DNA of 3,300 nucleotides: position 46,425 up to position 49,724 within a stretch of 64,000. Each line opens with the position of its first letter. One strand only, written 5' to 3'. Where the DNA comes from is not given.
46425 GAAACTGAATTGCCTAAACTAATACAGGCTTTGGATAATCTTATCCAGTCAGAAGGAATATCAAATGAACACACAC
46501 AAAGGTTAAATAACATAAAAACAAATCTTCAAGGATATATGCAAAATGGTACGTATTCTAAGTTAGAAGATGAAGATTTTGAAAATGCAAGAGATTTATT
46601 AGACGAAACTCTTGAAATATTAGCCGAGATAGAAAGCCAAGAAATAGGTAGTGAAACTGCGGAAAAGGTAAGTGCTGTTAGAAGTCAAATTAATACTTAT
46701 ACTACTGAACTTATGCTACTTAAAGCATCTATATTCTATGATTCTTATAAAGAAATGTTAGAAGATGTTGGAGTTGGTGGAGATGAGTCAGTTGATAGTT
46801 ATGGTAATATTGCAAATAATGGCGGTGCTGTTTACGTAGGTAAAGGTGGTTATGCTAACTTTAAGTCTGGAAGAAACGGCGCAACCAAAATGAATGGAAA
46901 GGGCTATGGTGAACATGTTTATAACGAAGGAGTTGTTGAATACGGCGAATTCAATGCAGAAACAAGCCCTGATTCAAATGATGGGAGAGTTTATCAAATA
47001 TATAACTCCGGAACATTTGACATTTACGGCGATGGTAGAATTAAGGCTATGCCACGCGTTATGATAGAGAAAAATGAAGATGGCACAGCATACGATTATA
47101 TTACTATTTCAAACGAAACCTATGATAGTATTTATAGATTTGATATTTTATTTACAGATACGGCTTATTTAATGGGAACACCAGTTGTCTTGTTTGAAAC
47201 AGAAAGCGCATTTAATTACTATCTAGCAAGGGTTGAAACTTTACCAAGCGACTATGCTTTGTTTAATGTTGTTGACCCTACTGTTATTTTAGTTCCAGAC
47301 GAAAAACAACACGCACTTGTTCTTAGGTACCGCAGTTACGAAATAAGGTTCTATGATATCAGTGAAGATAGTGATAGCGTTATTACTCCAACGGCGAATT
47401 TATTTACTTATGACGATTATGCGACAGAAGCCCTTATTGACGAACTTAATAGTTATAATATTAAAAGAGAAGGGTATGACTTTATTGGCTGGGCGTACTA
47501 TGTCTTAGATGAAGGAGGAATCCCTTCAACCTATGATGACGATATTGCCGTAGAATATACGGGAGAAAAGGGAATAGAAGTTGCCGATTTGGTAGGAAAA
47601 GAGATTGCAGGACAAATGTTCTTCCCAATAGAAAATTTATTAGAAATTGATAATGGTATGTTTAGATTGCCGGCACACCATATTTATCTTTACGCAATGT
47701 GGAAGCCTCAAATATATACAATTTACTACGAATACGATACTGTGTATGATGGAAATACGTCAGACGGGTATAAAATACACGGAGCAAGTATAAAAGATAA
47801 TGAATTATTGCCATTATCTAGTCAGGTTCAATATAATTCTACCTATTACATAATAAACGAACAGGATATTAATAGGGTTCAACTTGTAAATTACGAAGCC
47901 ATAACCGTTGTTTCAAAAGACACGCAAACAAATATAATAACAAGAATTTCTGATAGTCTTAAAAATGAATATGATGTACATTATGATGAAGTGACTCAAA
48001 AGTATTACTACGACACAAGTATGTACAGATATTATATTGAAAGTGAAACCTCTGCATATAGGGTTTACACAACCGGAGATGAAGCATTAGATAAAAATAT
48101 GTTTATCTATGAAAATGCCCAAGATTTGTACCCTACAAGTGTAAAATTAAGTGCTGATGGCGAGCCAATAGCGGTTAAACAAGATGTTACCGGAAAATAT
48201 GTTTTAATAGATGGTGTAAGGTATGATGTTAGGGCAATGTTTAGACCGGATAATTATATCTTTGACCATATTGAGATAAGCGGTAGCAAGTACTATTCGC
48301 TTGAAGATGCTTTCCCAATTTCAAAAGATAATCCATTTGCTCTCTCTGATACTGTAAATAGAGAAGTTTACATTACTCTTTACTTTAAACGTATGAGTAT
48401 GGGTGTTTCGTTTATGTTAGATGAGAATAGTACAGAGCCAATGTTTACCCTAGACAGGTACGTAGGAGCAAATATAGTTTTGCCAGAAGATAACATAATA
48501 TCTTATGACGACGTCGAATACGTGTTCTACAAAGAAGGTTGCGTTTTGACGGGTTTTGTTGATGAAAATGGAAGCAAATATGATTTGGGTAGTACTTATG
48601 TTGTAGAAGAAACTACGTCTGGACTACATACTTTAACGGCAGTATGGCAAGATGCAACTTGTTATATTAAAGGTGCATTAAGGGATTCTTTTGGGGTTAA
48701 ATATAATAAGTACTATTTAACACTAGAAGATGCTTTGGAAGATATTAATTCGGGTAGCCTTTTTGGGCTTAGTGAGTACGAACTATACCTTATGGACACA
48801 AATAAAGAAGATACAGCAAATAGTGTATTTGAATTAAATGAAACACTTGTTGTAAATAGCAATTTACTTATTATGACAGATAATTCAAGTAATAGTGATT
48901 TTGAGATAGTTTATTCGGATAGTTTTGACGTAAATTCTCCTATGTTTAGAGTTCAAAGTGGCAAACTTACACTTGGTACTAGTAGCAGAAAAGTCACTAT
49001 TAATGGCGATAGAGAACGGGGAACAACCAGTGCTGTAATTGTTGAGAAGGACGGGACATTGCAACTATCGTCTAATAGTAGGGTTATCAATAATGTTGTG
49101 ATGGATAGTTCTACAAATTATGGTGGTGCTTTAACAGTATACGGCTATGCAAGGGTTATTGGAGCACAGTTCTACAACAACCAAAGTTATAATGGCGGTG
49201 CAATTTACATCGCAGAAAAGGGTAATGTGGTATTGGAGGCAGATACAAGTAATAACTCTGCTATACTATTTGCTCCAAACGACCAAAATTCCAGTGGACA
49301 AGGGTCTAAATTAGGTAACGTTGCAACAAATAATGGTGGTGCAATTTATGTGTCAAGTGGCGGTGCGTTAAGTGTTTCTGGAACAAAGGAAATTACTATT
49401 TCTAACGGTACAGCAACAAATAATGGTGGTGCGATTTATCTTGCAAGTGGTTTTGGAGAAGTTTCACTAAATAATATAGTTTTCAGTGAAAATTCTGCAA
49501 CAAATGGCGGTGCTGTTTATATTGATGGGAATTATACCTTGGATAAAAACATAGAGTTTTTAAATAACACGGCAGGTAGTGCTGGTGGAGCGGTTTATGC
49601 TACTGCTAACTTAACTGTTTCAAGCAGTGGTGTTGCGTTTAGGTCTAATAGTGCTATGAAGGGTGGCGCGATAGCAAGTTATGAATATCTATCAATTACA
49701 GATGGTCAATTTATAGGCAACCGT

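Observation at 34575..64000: A single reading frame of at least 9,808 codons that the supplied ORF track does not show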

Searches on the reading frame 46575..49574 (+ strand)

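Call 24: search_protein_families(library=pfam, max_evalue=0.1, proteins=[window:46575-49574:+])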
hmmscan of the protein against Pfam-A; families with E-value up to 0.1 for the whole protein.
window:46575-49574:+ (1000 aa): 1 family
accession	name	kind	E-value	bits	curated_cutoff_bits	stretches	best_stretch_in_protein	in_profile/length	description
PF02415.23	Chlam_PMP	-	0.00015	22.1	20.6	1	967-983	1-18/19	Chlamydia polymorphic membrane protein (Chlamydia_PMP) repeat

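Call 25: search_protein_families(library=ncbifam, max_evalue=0.01, proteins=[window:46575-49574:+])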
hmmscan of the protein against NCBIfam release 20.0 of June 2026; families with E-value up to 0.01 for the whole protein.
window:46575-49574:+ (1000 aa): 1 family
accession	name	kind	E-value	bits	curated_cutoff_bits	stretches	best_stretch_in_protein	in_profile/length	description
TIGR01376.1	POMP_repeat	repeat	0.0047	16.7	15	1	967-986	4-24/28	polymorphic outer membrane protein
